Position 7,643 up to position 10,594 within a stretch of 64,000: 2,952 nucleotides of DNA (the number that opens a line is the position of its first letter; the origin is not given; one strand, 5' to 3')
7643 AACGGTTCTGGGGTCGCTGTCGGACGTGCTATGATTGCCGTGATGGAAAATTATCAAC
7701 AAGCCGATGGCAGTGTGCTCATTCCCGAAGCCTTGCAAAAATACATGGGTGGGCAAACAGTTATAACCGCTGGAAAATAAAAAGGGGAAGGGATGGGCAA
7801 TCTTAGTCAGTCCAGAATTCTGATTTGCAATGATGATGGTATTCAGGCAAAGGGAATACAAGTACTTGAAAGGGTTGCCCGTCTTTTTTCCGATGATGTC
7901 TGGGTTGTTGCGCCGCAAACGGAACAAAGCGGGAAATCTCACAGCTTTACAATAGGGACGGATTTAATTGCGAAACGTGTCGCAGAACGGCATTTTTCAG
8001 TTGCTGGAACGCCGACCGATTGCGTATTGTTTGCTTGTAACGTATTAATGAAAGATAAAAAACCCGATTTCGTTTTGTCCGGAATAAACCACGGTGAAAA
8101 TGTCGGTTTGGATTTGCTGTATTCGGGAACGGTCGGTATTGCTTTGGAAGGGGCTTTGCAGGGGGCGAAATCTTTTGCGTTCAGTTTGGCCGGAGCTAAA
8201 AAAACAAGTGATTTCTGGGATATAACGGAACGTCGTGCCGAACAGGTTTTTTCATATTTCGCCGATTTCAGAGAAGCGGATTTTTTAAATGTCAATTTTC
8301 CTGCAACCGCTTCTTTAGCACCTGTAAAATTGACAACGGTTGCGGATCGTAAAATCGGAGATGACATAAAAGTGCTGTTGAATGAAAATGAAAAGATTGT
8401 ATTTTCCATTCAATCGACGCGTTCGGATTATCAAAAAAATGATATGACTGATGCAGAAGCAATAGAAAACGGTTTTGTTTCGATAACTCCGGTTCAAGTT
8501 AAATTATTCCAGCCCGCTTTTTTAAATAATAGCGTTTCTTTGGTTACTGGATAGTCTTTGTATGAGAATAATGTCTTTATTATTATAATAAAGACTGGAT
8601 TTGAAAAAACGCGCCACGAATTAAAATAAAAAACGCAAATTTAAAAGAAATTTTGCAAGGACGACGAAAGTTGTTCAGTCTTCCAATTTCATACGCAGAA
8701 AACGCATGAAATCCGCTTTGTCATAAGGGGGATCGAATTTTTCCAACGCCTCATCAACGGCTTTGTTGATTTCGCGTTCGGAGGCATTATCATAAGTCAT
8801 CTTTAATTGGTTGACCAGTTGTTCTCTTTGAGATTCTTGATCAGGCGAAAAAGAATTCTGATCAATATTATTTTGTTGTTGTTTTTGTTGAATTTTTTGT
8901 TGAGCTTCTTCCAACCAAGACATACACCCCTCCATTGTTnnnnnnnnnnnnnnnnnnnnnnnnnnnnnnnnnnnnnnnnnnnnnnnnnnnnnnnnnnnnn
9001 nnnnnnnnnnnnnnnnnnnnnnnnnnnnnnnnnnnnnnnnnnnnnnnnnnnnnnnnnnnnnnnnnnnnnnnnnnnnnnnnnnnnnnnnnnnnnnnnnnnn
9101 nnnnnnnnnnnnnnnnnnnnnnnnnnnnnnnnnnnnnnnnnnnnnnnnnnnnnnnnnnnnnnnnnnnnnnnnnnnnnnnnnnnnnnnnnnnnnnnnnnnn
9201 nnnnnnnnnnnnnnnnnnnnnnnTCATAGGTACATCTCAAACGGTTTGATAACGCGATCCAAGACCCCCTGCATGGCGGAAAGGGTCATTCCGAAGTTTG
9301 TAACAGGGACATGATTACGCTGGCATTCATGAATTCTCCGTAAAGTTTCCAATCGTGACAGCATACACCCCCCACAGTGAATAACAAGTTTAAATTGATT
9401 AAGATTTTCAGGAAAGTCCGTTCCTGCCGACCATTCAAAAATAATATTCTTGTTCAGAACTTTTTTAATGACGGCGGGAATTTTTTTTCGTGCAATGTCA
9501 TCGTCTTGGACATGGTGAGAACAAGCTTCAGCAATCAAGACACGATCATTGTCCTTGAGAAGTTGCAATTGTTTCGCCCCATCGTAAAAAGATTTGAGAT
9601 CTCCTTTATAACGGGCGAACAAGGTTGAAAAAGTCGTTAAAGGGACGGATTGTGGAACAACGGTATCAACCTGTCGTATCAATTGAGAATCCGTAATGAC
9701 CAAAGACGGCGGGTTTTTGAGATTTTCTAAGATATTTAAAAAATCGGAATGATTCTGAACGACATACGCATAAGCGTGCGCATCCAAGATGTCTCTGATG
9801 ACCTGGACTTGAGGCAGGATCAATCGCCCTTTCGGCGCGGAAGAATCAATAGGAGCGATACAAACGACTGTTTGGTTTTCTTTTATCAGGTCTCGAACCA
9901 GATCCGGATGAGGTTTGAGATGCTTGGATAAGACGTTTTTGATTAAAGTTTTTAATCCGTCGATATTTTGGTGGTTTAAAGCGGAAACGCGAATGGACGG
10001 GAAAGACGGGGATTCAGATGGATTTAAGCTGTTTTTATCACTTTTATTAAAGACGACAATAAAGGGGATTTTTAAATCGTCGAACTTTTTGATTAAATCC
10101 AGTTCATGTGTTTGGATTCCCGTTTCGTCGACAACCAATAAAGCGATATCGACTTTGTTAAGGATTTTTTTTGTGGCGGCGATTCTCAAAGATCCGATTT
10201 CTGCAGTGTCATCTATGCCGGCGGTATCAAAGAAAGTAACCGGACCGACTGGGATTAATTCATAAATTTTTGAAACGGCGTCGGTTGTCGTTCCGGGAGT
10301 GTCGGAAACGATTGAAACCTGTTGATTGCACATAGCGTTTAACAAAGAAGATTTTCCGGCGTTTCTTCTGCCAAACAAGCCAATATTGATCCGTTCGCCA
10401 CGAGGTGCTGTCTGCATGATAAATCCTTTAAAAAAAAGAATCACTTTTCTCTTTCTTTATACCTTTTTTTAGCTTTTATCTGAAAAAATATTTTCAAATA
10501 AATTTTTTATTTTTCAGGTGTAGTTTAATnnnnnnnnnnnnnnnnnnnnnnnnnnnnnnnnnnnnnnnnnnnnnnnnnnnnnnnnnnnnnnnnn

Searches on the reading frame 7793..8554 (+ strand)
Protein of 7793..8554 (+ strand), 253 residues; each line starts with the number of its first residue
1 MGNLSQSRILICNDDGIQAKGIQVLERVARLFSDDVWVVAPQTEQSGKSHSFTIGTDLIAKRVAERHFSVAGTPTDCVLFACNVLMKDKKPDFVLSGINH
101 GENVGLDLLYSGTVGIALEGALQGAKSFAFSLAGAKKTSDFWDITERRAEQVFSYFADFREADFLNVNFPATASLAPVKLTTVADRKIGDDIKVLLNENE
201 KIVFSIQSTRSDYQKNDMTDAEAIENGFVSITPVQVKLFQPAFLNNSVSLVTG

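Call 3: search_protein_families(library=pfam, proteins=[window:7793-8554:+], max_evalue=1)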
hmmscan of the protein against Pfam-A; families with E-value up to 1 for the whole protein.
window:7793-8554:+ (253 aa): 1 family
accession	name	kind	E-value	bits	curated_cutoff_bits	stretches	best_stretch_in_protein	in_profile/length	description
PF01975.23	SurE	-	7.2e-54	182.9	22.1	1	9-188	1-187/189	Survival protein SurE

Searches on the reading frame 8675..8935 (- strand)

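Call 3: search_protein_families(library=pfam, proteins=[window:8675-8935:-], max_evalue=1)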
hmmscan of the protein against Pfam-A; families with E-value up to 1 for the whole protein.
window:8675-8935:- (86 aa): 2 families
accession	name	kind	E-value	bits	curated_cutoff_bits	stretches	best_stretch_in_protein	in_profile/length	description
PF09989.15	DUF2229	-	0.036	14.1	29.4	1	12-67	106-157/218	CoA enzyme activase uncharacterised domain (DUF2229)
PF09893.14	DUF2120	-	0.12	12.9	25.3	1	23-83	35-94/136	Uncharacterized protein conserved in archaea (DUF2120)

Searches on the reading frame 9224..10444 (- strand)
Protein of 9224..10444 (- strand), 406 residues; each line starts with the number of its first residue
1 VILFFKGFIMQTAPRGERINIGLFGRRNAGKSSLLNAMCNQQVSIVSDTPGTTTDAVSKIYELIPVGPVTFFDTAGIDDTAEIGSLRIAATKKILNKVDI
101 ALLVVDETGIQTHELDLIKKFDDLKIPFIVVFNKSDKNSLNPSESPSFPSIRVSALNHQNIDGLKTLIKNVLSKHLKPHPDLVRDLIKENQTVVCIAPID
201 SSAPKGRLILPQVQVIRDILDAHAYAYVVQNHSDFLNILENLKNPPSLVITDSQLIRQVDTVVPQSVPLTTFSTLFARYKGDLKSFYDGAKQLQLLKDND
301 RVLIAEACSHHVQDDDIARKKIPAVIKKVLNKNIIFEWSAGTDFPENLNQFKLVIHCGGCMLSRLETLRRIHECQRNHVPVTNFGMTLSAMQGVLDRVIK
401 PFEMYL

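Call 3: search_protein_families(library=pfam, proteins=[window:9224-10444:-], max_evalue=1)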
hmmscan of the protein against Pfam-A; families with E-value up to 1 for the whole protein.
window:9224-10444:- (406 aa): 11 families
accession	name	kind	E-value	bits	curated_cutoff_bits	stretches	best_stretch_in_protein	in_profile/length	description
PF18133.7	HydF_tetramer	-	4.4e-46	156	22.6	1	285-401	2-118/118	Hydrogen maturase F tetramerization domain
PF18128.7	HydF_dimer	-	1.4e-36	125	23.4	1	182-281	1-99/99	Hydrogen maturase F dimerization domain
PF01926.29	MMR_HSR1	-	1.2e-22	80.6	21.9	1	21-134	2-113/113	50S ribosome-binding GTPase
PF00350.29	Dynamin_N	-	1.2e-09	38.9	27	2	21-53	1-33/168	Dynamin family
PF02421.24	FeoB_N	-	1.7e-09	37.8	27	1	20-138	2-118/156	Ferrous iron transport protein B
PF00009.33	GTP_EFTU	-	1.4e-06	28.5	26.5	1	93-144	88-135/188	Elongation factor Tu GTP binding domain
PF08477.19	Roc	-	0.0032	18.1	27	1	21-136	2-119/119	Ras of Complex, Roc, domain of DAPkinase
PF03193.22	RsgA_GTPase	-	0.043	14.1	30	0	23-53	111-146/174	RsgA GTPase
PF00006.31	ATP-synt_ab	-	0.076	13.1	29.5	1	10-62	8-61/213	ATP synthase alpha/beta family, nucleotide-binding domain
PF00025.27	Arf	-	0.084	12.8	22.3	1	18-139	14-129/174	ADP-ribosylation factor family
PF16897.10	MMR_HSR1_Xtn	-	0.14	12.6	35.2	1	125-168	55-100/106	C-terminal region of MMR_HSR1 domain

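Call 4: search_protein_families(library=ncbifam, proteins=[window:9224-10444:-], max_evalue=1)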
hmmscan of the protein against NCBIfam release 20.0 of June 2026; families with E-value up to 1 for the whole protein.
window:9224-10444:- (406 aa): 29 families (the best 25 are shown)
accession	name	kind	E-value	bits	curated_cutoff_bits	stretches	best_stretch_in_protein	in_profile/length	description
TIGR03918.1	GTP_HydF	equivalog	1.3e-153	511.6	325.55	1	13-399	2-392/392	[FeFe] hydrogenase H-cluster maturation GTPase HydF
TIGR00450.1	mnmE_trmE_thdF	equivalog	1.4e-26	93.6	252.6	1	19-196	210-388/446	tRNA uridine-5-carboxymethylaminomethyl(34) synthesis GTPase MnmE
TIGR03594.1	GTPase_EngA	equivalog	1.3e-25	90.3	306.7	1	17-138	174-299/432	ribosome biogenesis GTPase Der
TIGR00231.1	small_GTP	domain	4.8e-25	88.2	42.5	1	18-164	3-158/164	GTP-binding protein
NF003661.0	PRK05291.1-3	equivalog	8e-22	78.2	380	1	15-176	209-374/448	tRNA uridine-5-carboxymethylaminomethyl(34) synthesis GTPase MnmE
NF000908.1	PRK00089.1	equivalog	3e-21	76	237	1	21-179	6-174/291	GTPase Era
TIGR00436.1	era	equivalog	2.3e-17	63.2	116.25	1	20-142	2-124/270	GTPase Era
TIGR03598.1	GTPase_YsxC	equivalog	1.3e-12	47.8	124.45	2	11-54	11-55/186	ribosome biogenesis GTP-binding protein YihA/YsxC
NF002828.0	PRK03003.1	equivalog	3e-12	45.9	631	1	20-136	215-335/477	ribosome biogenesis GTPase Der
NF007071.0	PRK09518.1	equivalog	5.6e-12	45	953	1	21-136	447-566/706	bifunctional cytidylate kinase/GTPase Der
TIGR03156.1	GTP_HflX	equivalog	6.1e-11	41.8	216.75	1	17-171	188-350/351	GTPase HflX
TIGR00437.1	feoB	equivalog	1.4e-07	30.6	315.65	1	25-229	1-209/594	ferrous iron transport protein B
TIGR03596.1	GTPase_YlqF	equivalog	4.4e-05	23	208.2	1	18-55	118-155/276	ribosome biogenesis GTPase YlqF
TIGR03597.1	GTPase_YqeH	equivalog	9e-05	21.8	297.4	1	23-95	160-234/361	ribosome biogenesis GTPase YqeH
NF007171.0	PRK09602.1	subfamily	0.00018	20.5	387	1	19-57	3-40/397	YchF-related putative GTPase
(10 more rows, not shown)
